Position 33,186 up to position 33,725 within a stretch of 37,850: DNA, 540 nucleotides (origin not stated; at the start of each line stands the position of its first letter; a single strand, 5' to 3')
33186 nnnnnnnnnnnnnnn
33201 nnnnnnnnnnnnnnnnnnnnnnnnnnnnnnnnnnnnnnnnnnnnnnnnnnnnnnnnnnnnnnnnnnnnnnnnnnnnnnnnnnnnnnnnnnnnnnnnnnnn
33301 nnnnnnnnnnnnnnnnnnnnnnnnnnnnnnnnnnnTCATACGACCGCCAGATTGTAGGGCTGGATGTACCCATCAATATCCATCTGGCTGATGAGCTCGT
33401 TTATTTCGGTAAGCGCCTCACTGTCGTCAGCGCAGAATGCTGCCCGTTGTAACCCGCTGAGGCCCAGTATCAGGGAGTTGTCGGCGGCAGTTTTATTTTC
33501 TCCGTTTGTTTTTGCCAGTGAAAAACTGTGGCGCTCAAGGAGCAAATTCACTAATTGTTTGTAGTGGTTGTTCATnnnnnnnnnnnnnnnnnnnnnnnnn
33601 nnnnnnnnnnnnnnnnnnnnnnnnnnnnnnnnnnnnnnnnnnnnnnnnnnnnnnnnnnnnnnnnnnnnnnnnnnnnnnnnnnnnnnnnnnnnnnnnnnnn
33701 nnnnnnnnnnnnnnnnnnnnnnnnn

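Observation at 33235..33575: Unannotated 34-aa hydrophobic peptide whose start overlaps the stop of a small acidic protein gene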

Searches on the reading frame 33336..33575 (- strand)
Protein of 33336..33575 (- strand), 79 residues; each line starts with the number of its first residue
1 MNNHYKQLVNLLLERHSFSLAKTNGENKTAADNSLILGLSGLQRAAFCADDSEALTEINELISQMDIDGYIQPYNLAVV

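Call 7: search_protein_families(library=pfam, proteins=[window:33336-33575:-], max_evalue=0.1)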
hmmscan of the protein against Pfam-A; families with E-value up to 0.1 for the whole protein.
window:33336-33575:- (79 aa): 2 families
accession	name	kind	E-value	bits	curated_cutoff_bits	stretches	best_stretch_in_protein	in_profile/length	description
PF15946.10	DUF4754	-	1.4e-12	48.1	27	1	1-77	1-77/80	Domain of unknown function (DUF4754)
PF05008.21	V-SNARE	-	0.075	13.9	25.9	1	39-68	29-58/92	Vesicle transport v-SNARE protein N-terminus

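Call 8: search_protein_families(library=phrogs, proteins=[window:33336-33575:-], max_evalue=0.1)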
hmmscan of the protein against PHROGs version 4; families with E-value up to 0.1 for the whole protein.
window:33336-33575:- (79 aa): 2 families
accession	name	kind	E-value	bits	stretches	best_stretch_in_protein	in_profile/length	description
phrog_2549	-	unknown function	1.8e-18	67.4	1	1-77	1-77/80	-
phrog_37483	-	unknown function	0.088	13.3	0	52-70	17-35/50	-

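Call 11: find_homologous_proteins(query=window:33336-33575:-)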
Query window:33336-33575:- (79 aa): 2 proteins with E <= 0.001 among 2 candidates.
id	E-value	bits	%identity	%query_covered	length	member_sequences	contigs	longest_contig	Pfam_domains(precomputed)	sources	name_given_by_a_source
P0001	1.4e-41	157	96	100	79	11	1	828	PF15946.11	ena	-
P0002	2.7e-13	67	49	100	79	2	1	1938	PF15946.11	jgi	jgi:hypothetical protein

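Call 13: search_dna_similar(query=window:33336-33575:-, collection=phages, mode=protein, max_evalue=0.001, max_rows=60, rows=spread)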
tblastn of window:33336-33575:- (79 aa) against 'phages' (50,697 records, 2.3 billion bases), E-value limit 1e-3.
Records with a match: 12; places in all: 12; records where one place covers at least 80% of the query: 12.
Best place of each record, by identity: <60% 12.
By first word of the organism name: Escherichia 9; Xuanwuvirus 2; Citrobacter 1.
By host as written in the record: Escherichia coli 3; Escherichia coli K88 2; - 2; Escherichia coli 520873 2; Escherichia coli C 1; Escherichia coli O25b:H4-ST131 1; Citrobacter rodentium DBS100 1.
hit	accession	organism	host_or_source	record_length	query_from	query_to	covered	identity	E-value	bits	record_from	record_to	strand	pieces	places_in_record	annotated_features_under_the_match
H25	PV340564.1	Escherichia phage PhiR44_2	Escherichia coli C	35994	1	76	96%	39.5%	1e-9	57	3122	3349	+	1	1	hypothetical protein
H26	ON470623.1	Escherichia phage vB_EcoM-705R2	Escherichia coli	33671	1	76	96%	39.5%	2e-9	57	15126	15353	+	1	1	hypothetical protein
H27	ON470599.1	Escherichia phage vB_EcoM-569R5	Escherichia coli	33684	1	76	96%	39.5%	2e-9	57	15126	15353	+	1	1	hypothetical protein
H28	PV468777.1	Escherichia phage Entero_P88_NC_026014(23)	Escherichia coli O25b:H4-ST131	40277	1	76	96%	39.5%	2e-9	57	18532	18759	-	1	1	DUF4754 family protein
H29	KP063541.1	Escherichia phage P88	Escherichia coli K88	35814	1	76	96%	39.5%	2e-9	57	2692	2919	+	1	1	DNA modification methyltransferase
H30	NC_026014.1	Escherichia phage P88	Escherichia coli K88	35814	1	76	96%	39.5%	2e-9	57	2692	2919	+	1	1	DUF4754 family protein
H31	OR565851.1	Citrobacter phage Shae_phiSM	Citrobacter rodentium DBS100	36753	1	76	96%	39.5%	2e-9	57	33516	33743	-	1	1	hypothetical protein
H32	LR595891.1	Xuanwuvirus P884B11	-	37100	1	76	96%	39.5%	2e-9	57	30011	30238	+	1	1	hypothetical protein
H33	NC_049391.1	Xuanwuvirus P884B11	-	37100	1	76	96%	39.5%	2e-9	57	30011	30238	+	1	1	hypothetical protein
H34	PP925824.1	Escherichia phage Chuche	Escherichia coli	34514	1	76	96%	39.5%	2e-9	57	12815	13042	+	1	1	hypothetical protein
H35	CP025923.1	Escherichia phage 520873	Escherichia coli 520873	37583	1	76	96%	36.8%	3e-7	51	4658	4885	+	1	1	record has no annotation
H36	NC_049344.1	Escherichia phage 520873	Escherichia coli 520873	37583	1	76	96%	36.8%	3e-7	51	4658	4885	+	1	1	DUF4754 family protein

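Call 15: get_annotated_region(hit=H30, flank=2500)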
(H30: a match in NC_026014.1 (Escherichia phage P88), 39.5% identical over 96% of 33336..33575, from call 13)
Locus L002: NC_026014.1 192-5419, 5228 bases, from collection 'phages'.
description: Enterobacteria phage P88, complete genome.
organism: Escherichia phage P88 (NCBI taxid 1567486)
taxonomy: Viruses; Duplodnaviria; Heunggongvirae; Uroviricota; Caudoviricetes; Peduoviridae; Xuanwuvirus; Xuanwuvirus P88
host: Escherichia coli K88; source: -; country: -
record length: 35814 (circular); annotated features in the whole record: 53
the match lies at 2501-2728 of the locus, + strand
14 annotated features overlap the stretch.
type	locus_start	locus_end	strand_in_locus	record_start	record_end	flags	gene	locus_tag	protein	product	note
CDS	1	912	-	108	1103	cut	-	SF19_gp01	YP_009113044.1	integrase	-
CDS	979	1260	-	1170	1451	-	-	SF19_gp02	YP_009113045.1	transcriptional regulator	C protein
CDS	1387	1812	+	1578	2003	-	-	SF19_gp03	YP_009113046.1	transcriptional regulator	Regulatory protein, Phage_COX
CDS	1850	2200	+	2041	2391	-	-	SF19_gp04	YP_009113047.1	DUF4761 family protein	-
CDS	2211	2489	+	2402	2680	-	-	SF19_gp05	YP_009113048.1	hypothetical protein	-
CDS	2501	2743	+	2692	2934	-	-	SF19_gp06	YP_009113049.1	DUF4754 family protein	-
CDS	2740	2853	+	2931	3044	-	-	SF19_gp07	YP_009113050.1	membrane protein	-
CDS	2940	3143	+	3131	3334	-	-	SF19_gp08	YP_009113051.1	hypothetical protein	-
CDS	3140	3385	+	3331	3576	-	-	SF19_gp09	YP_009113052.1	winged helix-turn-helix domain-containing protein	-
CDS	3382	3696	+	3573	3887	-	-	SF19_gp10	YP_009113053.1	ead/Ea22-like family protein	Ead/Ea22-like protein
CDS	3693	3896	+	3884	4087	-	-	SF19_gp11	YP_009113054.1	membrane protein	-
CDS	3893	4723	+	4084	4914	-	-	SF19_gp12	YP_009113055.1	lipoprotein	serine protease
CDS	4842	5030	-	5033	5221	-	-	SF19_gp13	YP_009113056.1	hypothetical protein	-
CDS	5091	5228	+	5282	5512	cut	-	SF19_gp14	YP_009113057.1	derepression protein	-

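Call 16: get_annotated_region(hit=H36, flank=2500)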
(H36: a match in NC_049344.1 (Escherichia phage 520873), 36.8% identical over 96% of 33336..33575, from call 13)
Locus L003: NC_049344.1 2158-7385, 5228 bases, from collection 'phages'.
description: Escherichia phage 520873, complete genome.
organism: Escherichia phage 520873 (NCBI taxid 2716354)
taxonomy: Viruses; Duplodnaviria; Heunggongvirae; Uroviricota; Caudoviricetes; Peduoviridae; Xuanwuvirus; Xuanwuvirus xv520873
host: Escherichia coli 520873; source: -; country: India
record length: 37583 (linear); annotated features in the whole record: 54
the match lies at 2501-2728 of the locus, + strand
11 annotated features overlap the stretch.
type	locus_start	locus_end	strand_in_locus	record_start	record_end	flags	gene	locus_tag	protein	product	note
CDS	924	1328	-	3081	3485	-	-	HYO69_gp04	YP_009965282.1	transcriptional regulator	-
CDS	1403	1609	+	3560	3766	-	-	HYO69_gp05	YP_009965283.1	Arc-like repressor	-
CDS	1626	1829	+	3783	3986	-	-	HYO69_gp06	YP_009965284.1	Cox-like excisionase and repressor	-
CDS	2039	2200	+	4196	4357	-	-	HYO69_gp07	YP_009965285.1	DUF4761 family protein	-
CDS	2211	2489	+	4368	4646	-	-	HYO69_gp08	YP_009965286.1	hypothetical protein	-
CDS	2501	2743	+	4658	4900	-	-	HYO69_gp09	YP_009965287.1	DUF4754 family protein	-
CDS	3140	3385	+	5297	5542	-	-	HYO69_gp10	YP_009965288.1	MarR family winged helix-turn-helix transcriptional regulator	-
CDS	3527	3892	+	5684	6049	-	-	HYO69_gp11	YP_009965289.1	hypothetical protein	-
CDS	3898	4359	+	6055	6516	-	-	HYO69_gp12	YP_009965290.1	DNA replication domain protein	-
CDS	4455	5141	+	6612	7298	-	-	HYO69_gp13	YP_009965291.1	nicking at origin of replication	-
CDS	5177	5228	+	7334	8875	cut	-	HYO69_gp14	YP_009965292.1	replication endonuclease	-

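Call 17: get_annotated_region(hit=H31, flank=2500)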
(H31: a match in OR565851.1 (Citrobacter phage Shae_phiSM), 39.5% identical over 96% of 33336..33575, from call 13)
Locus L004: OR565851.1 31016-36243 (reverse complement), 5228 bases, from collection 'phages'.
description: Citrobacter phage Shae_phiSM, complete genome.
organism: Citrobacter phage Shae_phiSM (NCBI taxid 3092604)
taxonomy: Viruses; Duplodnaviria; Heunggongvirae; Uroviricota; Caudoviricetes; Peduoviridae; Xuanwuvirus
host: Citrobacter rodentium DBS100; source: bacterial culture; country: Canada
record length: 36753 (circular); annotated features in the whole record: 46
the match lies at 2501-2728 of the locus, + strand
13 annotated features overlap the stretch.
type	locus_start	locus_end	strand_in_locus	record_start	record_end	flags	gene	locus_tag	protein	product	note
CDS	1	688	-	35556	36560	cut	int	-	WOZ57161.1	integrase, tyrosine-type recombinase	-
CDS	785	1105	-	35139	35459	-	-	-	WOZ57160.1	helix-turn-helix transcriptional regulator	helix-turn-helix transcriptional regulator; C protein; C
CDS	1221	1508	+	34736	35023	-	cox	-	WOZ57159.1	Cox family DNA-binding protein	-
CDS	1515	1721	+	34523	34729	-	-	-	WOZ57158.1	hypothetical protein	Shae_045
CDS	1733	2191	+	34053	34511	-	-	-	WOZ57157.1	hypothetical protein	Shae_044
CDS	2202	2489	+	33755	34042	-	-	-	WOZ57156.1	hypothetical protein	Shae_043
CDS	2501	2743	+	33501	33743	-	-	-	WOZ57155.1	hypothetical protein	Shae_042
CDS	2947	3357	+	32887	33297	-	-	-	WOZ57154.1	hypothetical protein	Shae_041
CDS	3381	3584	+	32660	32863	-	-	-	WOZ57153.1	hypothetical protein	Shae_040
CDS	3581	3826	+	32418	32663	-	-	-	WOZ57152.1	helix turn helix domain containing protein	HTH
CDS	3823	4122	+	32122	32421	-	ead/Ea22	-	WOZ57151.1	ead/Ea22-like family protein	-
CDS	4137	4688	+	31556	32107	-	-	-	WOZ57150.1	DNA binding protein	DNA-bp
CDS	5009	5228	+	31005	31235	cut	-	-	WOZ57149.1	hypothetical protein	hypothetical protein CA286_24650; Shae_036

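Call 25: find_related_loci(query=window:33336-33575:-, collection=viral_contigs, flank=3000)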
Query window:33336-33575:- (79 aa) in viral_contigs; peptide patterns used: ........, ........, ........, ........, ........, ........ (x = any residue, [..] = any of these).
16 stretches matched a pattern, but none encodes a relative of the query by tblastn (E <= 1e-3).
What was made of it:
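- Tried and rejected: A viral_contigs scan with the window's DUF4754 found no confirmed relative (call 25).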

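Call 28: search_protein_representatives(protein=window:33336-33575:-)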
Query: 79 residues. Proteins with E-value up to 0.001 (for the whole library): 11; up to 1e-10: 3; up to 1e-30: 0. The best 11 are listed.
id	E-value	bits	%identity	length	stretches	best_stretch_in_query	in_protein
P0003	4.2e-14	68.2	45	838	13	28-63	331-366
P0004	2.2e-12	62.7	100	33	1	1-33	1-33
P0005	4.2e-12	61.8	47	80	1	1-78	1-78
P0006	7.3e-10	54.8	41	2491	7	15-56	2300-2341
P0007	3.8e-08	49.3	36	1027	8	16-48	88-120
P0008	1.4e-06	44.4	38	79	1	1-77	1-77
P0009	1.9e-06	44.0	38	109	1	1-78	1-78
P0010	8.5e-06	41.9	38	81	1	1-78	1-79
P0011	5.1e-05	39.4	36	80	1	1-77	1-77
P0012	7.3e-04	35.8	34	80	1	2-74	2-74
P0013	9.9e-04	35.4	33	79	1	1-76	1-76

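Call 34: find_encoding_contigs(protein=P0002, flank=2500, max_places=3)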
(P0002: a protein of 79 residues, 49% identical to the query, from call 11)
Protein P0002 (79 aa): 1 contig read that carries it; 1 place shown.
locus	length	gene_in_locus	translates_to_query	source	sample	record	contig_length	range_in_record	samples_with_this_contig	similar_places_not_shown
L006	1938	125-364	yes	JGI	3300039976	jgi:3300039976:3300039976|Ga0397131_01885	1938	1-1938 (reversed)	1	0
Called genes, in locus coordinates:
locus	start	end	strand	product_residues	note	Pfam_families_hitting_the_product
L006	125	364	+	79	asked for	PF15946:DUF4754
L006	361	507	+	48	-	-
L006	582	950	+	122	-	-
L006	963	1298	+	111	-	-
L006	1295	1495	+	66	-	-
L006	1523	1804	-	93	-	-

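Call 35: find_encoding_contigs(protein=P0008, flank=2500, max_places=3)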
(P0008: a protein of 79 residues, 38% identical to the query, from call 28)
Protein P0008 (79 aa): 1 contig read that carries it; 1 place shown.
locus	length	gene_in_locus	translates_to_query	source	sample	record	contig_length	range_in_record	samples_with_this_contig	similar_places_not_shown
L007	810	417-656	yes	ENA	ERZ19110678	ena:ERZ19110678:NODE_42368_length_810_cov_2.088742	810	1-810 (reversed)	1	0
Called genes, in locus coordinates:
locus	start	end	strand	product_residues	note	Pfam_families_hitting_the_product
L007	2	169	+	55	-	?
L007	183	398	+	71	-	-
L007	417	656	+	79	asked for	PF15946:DUF4754 (weak)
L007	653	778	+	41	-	-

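Call 36: find_encoding_contigs(protein=P0010, flank=2500, max_places=3)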
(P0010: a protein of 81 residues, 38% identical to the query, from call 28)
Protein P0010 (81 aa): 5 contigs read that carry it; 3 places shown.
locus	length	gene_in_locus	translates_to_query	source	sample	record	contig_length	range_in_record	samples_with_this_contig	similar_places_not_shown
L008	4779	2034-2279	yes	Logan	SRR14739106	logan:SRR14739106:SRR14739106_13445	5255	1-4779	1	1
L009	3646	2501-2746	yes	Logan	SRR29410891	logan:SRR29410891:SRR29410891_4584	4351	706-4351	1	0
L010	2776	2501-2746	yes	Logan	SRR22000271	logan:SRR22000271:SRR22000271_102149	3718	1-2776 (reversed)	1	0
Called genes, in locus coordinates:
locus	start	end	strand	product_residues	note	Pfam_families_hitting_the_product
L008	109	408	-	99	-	PF12844:HTH_19, PF01381:HTH_3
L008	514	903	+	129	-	PF10743:Phage_Cox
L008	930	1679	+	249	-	PF05929:Phage_GPO_N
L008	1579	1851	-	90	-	-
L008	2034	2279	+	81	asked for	PF15946:DUF4754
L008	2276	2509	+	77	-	-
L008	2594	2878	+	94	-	-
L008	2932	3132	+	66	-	-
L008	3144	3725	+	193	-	PF16473:Rv2179c-like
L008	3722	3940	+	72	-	PF24732:ParE_like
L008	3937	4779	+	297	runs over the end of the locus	PF02086:MethyltransfD12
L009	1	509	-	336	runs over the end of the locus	PF24624:Int_N, PF00589:Phage_integrase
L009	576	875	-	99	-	PF12844:HTH_19, PF01381:HTH_3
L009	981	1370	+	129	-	PF10743:Phage_Cox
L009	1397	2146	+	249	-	PF05929:Phage_GPO_N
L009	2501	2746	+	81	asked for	PF15946:DUF4754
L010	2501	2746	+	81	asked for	PF15946:DUF4754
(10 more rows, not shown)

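Call 37: find_encoding_contigs(protein=P0012, flank=2500, max_places=3)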
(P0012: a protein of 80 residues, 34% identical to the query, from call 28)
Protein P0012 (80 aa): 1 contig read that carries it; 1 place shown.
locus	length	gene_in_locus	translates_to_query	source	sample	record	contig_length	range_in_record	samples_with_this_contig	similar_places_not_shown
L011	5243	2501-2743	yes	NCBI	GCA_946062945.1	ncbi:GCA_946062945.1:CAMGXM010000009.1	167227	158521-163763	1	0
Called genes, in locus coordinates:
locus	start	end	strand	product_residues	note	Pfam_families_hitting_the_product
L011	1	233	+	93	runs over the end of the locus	PF10743:Phage_Cox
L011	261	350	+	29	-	-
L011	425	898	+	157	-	-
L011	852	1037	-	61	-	-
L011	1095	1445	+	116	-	-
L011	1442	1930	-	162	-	-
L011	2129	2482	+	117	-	PF15958:DUF4761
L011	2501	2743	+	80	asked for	PF15946:DUF4754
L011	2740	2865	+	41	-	-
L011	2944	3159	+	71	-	-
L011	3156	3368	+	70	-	-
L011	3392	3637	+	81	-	PF13412:HTH_24 (weak)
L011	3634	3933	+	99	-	-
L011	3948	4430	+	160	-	PF08279:HTH_11 (faint), PF13412:HTH_24 (faint)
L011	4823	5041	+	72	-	PF25738:Derepression (weak)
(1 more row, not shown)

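Call 38: find_encoding_contigs(protein=P0013, flank=2500, max_places=3)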
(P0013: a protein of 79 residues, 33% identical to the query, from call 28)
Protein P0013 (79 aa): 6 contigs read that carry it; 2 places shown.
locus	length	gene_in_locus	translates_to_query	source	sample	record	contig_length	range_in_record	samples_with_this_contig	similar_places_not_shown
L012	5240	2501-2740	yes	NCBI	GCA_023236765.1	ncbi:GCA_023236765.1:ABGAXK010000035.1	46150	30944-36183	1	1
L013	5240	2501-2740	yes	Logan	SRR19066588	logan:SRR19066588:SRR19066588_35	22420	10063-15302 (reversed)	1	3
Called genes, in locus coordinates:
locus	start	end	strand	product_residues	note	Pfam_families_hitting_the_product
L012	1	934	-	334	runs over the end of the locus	PF24624:Int_N, PF00589:Phage_integrase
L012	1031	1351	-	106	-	-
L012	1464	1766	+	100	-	PF10743:Phage_Cox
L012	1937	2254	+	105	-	PF15958:DUF4761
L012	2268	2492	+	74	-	-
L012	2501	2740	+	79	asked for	-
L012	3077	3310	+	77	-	-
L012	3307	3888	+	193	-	PF16473:Rv2179c-like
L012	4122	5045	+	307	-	PF02086:MethyltransfD12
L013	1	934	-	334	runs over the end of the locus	PF24624:Int_N, PF00589:Phage_integrase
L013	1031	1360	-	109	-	-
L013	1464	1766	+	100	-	PF10743:Phage_Cox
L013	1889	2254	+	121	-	PF15958:DUF4761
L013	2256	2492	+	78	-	-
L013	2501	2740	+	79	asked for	-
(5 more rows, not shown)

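Call 41: find_encoding_contigs(protein=P0001, flank=2500, max_places=4)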
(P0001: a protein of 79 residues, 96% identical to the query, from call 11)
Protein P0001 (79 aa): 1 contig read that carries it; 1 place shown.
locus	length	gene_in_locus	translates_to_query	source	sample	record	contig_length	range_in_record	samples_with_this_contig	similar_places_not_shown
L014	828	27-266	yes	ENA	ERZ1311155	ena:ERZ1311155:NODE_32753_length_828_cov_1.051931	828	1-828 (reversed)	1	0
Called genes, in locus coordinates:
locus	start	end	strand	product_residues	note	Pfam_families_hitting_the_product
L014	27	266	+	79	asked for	PF15946:DUF4754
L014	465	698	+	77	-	-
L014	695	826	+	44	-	?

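Call 53: find_homologous_proteins(query=A1, max_evalue=0.001)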
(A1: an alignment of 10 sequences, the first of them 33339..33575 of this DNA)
Query A1 (10 sequences) (79 aa, profile of the alignment): 58 proteins with E <= 0.001 among 430 candidates.
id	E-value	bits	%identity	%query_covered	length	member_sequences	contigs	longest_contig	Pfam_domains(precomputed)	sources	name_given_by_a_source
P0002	2.2e-31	126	49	100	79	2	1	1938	PF15946.11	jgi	jgi:hypothetical protein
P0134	1.5e-30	123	51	100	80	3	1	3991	PF15946.11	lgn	-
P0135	6.1e-30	121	51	100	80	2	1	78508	PF15946.11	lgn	-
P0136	6.2e-30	121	38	96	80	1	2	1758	PF15946.11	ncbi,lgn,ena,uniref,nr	ncbi:hypothetical protein EAMG_05545 [Escherichia coli M056]|uniref:DUF4754 family protein n=1 Tax=E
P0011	9.8e-30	120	37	96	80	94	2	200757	PF15946.11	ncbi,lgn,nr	ncbi:DUF4754 family protein [Escherichia coli]|nr:DUF4754 family protein [Escherichia coli] EIL32023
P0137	9.9e-30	120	41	96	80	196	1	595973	PF15946.11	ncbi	ncbi:TPA: DUF4754 family protein [Escherichia coli]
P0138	1.7e-29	119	41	96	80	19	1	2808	PF15946.11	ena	-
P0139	2.6e-29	119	39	96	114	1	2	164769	PF15946.11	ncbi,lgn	-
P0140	3.3e-29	119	36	96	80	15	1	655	PF15946.11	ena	-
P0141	1.8e-28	116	34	100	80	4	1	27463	PF15946.11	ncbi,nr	ncbi:DUF4754 family protein [Escherichia coli]|nr:DUF4754 family protein [Escherichia coli]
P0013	2.3e-28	116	33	96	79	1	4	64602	-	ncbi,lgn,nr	ncbi:hypothetical protein M3G82_002718 [Escherichia coli]|nr:hypothetical protein [Escherichia coli]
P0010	4.0e-28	115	38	99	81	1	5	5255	PF15946.11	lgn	-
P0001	4.5e-28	115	96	100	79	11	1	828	PF15946.11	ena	-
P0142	8.9e-28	114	34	96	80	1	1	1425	PF15946.11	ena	-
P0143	1.1e-27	114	37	96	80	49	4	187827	PF15946.11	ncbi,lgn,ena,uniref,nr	ncbi:TPA: DUF4754 family protein [Escherichia coli]|uniref:DUF4754 family protein n=1 Tax=Escherichi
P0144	1.5e-27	113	39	96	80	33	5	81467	PF15946.11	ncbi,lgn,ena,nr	ncbi:DUF4754 family protein [Escherichia coli]|nr:DUF4754 family protein [Escherichia coli] HAJ54765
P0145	2.7e-27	112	38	96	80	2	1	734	PF15946.11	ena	-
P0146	1.7e-26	110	39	96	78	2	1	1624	PF15946.11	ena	-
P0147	2.1e-26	110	38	92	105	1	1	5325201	PF15946.11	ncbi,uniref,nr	ncbi:Uncharacterised protein [Escherichia coli]|uniref:DUF4754 domain-containing protein n=4 Tax=Esc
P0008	2.1e-26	110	38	96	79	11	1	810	PF15946.11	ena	-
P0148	5.0e-26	108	32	99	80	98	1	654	PF15946.11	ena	-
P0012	6.4e-26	108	35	94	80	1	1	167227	PF15946.11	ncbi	-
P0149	1.9e-25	106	39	91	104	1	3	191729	PF15946.11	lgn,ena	-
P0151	8.1e-25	104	37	96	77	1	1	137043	PF15946.11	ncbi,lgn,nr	ncbi:DUF4754 domain-containing protein [Escherichia coli]|nr:DUF4754 domain-containing protein [Esch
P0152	1.1e-24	104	38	96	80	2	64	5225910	PF15946.11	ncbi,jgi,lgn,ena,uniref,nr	ncbi:TPA: DUF4754 family protein [Escherichia coli]|uniref:Uncharacterized protein n=1 Tax=Escherich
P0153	1.3e-24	104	36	96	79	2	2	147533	PF15946.11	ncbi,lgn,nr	ncbi:hypothetical protein HEN55_022290 [Escherichia coli]|nr:hypothetical protein [Escherichia coli]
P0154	4.6e-24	102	34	96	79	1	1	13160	PF15946.11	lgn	-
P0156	1.1e-23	101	39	96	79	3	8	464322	PF15946.11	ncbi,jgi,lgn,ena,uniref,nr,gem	ncbi:DUF4754 family protein [Escherichia coli]|uniref:DUF4754 family protein n=1 Tax=Escherichia col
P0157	2.3e-23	100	38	86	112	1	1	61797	PF15946.11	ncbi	-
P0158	2.1e-22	97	36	96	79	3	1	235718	PF15946.11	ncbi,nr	ncbi:DUF4754 domain-containing protein [Escherichia coli]|nr:DUF4754 domain-containing protein [Esch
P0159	7.4e-22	95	34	96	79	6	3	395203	PF15946.11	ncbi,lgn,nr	ncbi:hypothetical protein K5B45_000166 [Escherichia coli]|nr:hypothetical protein [Escherichia coli]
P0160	8.0e-22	95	38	96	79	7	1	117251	PF15946.11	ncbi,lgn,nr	ncbi:DUF4754 family protein [Escherichia coli]|nr:DUF4754 family protein [Escherichia coli]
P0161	4.9e-21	92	37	96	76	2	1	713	PF15946.11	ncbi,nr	ncbi:hypothetical protein MKI77_005440, partial [Escherichia coli]|nr:hypothetical protein [Escheric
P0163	9.3e-20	88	36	96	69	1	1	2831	PF15946.11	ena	-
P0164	2.7e-17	80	40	70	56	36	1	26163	PF15946.11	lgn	-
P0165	2.2e-15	74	39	65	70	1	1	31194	PF15946.11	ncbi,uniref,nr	ncbi:DUF4754 family protein [Escherichia phage 503458]|uniref:DUF4754 family protein n=1 Tax=Escheri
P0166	5.4e-15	73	33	62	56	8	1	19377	PF15946.11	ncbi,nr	ncbi:DUF4754 domain-containing protein, partial [Escherichia coli]|nr:DUF4754 domain-containing prot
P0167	1.2e-14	72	36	59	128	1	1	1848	PF15946.11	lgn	-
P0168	3.8e-14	70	37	65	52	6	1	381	PF15946.11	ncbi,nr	ncbi:TPA: DUF4754 domain-containing protein, partial [Escherichia coli]|nr:DUF4754 domain-containing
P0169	1.5e-13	68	34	59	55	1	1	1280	PF15946.11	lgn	-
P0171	4.0e-12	64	34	59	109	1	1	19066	PF15946.11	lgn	-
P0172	1.5e-11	62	36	59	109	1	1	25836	PF15946.11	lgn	-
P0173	4.6e-11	60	36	53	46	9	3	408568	PF15946.11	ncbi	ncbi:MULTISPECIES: DUF4754 family protein, partial [Escherichia]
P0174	5.8e-11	60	36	57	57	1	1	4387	PF15946.11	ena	-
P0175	6.2e-11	60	33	53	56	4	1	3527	PF15946.11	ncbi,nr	ncbi:TPA: DUF4754 family protein, partial [Escherichia coli]|nr:DUF4754 family protein [Escherichia 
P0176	1.0e-10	59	33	53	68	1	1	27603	PF15946.11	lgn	-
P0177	1.4e-10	59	33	61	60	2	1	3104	PF15946.11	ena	-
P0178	1.6e-10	59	38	59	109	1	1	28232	PF15946.11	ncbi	-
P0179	1.9e-10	58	33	53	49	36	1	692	PF15946.11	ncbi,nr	ncbi:DUF4754 domain-containing protein, partial [Escherichia coli]|nr:DUF4754 domain-containing prot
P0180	7.5e-10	57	39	58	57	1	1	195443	PF15946.11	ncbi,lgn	ncbi:DUF4754 family protein [Escherichia coli]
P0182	3.6e-7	48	40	44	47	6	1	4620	PF15946.11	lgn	-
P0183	3.9e-7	48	40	44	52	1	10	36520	PF15946.11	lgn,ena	-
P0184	5.0e-4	38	41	38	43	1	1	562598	PF15946.11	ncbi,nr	ncbi:DUF4754 family protein [Escherichia fergusonii]|nr:DUF4754 family protein [Escherichia ferguson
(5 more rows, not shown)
